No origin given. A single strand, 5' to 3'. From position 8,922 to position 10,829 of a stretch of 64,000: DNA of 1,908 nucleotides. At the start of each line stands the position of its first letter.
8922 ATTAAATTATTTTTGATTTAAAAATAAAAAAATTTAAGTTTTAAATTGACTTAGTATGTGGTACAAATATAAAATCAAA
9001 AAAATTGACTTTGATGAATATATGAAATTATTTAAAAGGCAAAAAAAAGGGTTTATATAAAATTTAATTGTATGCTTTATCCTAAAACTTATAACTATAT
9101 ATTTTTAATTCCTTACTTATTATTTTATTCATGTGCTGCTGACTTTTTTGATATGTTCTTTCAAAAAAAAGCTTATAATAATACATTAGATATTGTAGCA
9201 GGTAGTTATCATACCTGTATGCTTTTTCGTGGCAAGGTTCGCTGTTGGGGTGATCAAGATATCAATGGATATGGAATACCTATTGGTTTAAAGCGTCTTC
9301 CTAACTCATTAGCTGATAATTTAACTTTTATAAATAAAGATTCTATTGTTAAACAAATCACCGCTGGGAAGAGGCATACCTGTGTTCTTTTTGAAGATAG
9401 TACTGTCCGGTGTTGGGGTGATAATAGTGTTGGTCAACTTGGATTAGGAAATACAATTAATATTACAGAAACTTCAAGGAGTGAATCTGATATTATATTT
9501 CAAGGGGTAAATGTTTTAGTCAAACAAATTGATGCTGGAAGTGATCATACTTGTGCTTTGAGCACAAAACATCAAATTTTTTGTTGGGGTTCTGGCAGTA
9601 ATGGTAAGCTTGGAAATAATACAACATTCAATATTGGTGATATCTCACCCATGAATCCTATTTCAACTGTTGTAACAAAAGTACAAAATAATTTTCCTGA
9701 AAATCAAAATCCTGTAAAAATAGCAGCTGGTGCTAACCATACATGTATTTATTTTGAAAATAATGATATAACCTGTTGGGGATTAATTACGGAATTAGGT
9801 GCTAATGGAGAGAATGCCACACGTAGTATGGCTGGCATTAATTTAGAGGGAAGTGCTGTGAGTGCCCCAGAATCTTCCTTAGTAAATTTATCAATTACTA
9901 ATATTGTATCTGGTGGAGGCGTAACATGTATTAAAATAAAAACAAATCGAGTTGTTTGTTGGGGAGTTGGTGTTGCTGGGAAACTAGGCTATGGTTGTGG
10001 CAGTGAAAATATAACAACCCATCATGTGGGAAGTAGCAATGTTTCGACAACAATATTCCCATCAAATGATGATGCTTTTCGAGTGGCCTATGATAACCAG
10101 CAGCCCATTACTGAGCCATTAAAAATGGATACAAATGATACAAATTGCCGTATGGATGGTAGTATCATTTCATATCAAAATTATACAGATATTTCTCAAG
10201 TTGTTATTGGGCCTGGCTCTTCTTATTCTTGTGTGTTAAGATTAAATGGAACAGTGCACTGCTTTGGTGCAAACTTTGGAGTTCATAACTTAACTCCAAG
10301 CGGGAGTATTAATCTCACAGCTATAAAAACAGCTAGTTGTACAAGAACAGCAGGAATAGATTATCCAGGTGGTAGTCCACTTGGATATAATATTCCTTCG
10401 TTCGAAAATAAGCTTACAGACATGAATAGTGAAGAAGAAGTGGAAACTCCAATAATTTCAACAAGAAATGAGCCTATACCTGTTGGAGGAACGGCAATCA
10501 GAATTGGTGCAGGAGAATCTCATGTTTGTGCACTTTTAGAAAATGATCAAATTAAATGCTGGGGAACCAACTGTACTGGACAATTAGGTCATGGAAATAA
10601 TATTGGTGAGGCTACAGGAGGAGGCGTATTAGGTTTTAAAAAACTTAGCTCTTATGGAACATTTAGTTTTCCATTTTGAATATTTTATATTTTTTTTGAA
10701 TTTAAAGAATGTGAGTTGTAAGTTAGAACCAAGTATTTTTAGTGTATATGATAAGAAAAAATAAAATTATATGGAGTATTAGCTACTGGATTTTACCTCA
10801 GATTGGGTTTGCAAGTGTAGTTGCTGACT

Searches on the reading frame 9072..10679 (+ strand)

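Call 45: search_protein_families(library=pfam, proteins=[window:9072-10679:+], max_evalue=0.00001)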
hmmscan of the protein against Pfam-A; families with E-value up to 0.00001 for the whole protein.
window:9072-10679:+ (535 aa): 3 families
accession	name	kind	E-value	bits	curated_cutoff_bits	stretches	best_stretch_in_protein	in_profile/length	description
PF13540.12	RCC1_2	-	5.5e-45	150.5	22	3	93-122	1-30/30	Regulator of chromosome condensation (RCC1) repeat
PF25390.1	WD40_RLD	-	9.8e-43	147.3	150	1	56-510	2-335/363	RCC1-like domain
PF00415.24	RCC1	-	4.3e-19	69.3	21.7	1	168-226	3-49/50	Regulator of chromosome condensation (RCC1) repeat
